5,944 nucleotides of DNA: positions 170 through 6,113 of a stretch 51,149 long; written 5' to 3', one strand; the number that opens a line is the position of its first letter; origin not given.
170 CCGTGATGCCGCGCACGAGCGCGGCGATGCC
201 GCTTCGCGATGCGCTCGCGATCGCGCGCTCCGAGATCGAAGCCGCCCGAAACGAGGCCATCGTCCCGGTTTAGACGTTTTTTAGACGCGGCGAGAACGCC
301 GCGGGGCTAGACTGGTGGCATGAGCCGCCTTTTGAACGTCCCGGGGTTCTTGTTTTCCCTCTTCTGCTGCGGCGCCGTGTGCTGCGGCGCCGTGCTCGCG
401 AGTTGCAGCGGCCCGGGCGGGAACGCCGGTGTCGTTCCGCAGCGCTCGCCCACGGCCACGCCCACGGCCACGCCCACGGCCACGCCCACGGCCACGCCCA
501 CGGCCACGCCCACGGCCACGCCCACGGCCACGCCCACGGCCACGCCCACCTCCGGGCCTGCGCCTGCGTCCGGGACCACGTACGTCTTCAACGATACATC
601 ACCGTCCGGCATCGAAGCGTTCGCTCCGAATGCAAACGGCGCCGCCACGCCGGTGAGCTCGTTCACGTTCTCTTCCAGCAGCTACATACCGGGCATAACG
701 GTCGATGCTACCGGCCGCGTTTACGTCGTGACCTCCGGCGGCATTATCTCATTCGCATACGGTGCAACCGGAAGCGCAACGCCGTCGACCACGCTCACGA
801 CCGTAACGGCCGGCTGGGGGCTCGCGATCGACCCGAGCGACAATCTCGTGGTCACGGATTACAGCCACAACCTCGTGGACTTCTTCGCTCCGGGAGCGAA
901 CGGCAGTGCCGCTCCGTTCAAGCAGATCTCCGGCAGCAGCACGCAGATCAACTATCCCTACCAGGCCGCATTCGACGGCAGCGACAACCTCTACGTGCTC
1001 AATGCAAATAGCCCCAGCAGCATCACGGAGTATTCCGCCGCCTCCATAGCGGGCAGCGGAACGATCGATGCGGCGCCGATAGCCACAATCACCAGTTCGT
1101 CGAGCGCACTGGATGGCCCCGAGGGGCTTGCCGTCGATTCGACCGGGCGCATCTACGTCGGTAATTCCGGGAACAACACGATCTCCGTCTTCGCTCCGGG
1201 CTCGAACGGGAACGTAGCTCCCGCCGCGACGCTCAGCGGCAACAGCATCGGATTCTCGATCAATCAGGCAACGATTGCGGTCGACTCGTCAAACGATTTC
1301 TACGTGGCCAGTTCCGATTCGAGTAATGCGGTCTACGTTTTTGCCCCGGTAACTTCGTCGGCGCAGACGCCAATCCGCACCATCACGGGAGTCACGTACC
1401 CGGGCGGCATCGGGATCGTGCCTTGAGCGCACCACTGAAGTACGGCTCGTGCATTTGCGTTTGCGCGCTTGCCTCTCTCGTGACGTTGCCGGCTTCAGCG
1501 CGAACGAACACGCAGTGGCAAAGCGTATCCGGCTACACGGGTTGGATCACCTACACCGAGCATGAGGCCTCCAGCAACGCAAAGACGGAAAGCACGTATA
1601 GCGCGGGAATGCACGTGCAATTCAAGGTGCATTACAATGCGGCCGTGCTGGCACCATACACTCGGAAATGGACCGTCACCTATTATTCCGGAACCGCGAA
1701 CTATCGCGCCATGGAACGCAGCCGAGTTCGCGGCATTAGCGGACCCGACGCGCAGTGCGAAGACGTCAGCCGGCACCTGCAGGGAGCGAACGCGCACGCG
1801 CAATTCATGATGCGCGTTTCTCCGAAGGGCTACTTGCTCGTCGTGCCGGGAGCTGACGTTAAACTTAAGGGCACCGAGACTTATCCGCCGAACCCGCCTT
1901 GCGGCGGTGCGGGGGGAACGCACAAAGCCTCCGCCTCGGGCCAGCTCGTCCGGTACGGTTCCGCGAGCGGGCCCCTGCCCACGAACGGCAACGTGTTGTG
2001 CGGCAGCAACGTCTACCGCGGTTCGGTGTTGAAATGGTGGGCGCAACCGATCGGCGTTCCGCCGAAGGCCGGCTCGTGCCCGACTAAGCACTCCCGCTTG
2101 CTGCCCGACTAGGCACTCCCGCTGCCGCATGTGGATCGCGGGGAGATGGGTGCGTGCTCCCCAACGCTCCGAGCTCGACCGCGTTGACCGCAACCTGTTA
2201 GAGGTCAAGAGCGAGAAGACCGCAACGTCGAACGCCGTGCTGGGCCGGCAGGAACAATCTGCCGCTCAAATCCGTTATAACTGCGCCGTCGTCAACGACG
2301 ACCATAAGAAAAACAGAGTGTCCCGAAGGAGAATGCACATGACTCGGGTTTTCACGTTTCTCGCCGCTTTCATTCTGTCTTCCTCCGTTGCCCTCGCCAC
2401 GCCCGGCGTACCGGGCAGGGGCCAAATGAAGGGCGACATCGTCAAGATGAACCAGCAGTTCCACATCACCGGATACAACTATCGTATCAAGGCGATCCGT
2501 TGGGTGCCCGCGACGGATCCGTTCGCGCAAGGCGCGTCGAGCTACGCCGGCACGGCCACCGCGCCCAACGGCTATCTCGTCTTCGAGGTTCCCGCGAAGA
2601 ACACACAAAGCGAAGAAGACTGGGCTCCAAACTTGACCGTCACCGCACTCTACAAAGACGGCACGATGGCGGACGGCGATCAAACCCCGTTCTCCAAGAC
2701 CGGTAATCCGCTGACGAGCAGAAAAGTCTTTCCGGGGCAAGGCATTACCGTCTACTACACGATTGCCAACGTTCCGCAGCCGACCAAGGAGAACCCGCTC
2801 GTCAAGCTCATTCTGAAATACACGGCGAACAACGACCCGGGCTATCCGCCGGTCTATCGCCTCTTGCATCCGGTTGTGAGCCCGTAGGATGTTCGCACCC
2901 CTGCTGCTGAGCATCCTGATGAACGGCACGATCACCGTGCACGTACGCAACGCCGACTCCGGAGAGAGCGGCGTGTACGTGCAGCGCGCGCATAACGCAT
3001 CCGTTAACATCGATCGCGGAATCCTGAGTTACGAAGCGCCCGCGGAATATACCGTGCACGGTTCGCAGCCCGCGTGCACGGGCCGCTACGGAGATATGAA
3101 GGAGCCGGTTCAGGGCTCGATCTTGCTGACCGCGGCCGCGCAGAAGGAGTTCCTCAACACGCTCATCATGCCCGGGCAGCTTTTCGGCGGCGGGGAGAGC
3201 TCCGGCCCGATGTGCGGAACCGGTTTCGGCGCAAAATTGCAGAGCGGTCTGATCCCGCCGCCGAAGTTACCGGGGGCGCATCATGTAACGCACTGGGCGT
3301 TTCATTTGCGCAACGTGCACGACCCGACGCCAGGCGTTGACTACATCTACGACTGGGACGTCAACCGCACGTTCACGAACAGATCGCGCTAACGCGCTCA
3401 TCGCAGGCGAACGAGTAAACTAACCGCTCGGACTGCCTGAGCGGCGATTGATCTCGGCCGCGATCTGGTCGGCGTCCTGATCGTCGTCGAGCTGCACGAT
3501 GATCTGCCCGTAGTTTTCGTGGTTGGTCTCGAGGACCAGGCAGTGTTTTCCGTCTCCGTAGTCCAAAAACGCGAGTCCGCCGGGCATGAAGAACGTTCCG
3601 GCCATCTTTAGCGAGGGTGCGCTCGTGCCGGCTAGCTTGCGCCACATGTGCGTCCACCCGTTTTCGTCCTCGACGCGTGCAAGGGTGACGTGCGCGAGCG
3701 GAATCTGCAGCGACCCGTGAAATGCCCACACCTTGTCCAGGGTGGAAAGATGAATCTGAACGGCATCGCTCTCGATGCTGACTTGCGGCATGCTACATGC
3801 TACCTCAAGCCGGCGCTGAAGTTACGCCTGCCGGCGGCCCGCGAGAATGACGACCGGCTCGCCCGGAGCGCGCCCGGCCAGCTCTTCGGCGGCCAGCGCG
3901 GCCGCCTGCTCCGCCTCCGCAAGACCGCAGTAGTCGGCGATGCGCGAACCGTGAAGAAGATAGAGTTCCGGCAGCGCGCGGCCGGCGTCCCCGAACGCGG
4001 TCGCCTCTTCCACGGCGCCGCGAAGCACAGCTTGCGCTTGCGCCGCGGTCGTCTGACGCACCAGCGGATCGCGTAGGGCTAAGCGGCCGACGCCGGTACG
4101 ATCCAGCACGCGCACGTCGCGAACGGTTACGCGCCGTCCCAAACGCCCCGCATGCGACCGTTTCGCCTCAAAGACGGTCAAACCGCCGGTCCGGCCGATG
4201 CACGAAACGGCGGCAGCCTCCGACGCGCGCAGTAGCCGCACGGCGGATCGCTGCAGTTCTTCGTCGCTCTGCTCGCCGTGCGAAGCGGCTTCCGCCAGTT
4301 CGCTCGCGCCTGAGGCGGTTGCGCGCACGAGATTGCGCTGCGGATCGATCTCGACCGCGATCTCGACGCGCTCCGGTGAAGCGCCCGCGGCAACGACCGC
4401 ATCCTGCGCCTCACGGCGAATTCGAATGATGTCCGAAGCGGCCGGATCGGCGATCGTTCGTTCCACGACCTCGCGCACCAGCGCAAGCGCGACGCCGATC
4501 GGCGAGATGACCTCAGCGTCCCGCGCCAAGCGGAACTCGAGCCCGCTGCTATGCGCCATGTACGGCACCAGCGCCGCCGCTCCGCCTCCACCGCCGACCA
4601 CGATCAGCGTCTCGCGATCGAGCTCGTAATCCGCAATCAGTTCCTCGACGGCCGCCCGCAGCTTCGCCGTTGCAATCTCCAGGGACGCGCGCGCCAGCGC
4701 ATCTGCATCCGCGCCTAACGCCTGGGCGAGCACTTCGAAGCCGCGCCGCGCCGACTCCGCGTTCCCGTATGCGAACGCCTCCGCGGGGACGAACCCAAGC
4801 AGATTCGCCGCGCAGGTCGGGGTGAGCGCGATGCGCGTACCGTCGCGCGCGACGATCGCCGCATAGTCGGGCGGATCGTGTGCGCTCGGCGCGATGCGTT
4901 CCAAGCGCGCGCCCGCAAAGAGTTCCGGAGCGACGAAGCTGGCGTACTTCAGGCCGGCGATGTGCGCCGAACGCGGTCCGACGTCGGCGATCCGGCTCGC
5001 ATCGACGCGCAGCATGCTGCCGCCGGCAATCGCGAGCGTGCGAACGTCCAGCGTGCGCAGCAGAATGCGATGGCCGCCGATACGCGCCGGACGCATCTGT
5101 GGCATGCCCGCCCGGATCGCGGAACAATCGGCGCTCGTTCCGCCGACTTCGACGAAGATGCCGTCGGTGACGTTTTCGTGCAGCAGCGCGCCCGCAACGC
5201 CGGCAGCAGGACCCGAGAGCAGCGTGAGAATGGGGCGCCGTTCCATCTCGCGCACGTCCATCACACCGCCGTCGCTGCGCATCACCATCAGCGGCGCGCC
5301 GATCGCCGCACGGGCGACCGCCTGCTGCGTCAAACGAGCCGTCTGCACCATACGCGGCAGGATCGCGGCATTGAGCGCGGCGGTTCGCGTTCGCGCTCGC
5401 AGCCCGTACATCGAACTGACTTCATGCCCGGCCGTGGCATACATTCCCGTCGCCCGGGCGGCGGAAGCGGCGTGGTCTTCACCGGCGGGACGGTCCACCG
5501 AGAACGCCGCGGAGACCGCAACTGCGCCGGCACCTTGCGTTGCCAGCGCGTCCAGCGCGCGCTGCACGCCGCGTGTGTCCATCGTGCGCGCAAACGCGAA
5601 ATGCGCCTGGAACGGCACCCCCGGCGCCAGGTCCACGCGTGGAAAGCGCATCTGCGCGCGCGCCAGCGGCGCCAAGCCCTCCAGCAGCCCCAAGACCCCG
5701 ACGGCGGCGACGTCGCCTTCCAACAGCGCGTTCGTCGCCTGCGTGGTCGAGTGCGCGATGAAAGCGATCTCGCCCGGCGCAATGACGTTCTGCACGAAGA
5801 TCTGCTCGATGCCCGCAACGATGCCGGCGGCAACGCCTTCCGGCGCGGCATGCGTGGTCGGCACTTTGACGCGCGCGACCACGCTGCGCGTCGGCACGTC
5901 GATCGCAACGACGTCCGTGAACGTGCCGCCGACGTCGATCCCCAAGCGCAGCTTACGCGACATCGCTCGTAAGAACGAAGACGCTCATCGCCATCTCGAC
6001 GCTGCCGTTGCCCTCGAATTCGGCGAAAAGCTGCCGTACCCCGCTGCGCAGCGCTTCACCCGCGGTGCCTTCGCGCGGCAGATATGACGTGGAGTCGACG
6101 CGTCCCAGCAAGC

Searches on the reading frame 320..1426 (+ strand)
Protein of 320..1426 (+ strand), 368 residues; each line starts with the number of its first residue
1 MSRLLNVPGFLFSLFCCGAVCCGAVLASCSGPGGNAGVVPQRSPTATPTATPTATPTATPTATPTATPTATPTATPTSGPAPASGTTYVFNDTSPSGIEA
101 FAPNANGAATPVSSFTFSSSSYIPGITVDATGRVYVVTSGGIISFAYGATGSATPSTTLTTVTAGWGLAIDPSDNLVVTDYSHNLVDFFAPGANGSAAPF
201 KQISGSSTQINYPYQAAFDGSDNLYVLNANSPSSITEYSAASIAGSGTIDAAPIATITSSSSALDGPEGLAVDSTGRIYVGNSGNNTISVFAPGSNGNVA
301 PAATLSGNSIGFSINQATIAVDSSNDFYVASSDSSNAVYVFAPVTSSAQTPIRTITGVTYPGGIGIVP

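Call 59: search_protein_families(library=pfam, proteins=[window:320-1426:+], max_evalue=0.00001)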
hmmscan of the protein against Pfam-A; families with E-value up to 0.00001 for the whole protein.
window:320-1426:+ (368 aa): 1 family
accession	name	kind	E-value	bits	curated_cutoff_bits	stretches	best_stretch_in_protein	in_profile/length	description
PF01436.27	NHL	-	3.4e-15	55.7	20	1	264-291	1-28/28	NHL repeat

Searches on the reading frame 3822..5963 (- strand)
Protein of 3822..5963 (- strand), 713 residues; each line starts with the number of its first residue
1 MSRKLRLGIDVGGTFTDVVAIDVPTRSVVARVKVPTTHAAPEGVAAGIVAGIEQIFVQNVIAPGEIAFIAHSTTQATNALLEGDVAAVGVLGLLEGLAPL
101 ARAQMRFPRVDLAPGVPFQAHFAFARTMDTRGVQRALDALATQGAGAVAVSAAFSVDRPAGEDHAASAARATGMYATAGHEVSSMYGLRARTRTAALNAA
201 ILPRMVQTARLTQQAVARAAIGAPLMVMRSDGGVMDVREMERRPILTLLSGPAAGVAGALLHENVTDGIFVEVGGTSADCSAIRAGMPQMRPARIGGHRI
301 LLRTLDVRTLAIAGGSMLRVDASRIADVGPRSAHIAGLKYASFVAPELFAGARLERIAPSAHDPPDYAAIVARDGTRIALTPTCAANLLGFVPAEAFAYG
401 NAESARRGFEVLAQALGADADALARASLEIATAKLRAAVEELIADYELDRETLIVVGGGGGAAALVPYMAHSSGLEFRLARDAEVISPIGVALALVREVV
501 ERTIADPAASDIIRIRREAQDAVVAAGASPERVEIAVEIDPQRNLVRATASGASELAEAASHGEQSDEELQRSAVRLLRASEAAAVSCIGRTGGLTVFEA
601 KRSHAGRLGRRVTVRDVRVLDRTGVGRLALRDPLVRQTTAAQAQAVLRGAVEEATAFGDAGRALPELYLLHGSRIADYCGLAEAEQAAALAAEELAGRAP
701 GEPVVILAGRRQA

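Call 59: search_protein_families(library=pfam, proteins=[window:3822-5963:-], max_evalue=0.00001)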
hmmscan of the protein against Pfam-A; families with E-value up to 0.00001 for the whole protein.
window:3822-5963:- (713 aa): 2 families
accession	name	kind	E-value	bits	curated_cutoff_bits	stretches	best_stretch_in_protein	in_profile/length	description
PF01968.24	Hydantoinase_A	-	6.2e-61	206.6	22.9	1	191-498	1-289/291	Hydantoinase/oxoprolinase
PF05378.19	Hydant_A_N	-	5.4e-27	95.1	25.2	1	6-172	1-175/176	Hydantoinase/oxoprolinase N-terminal region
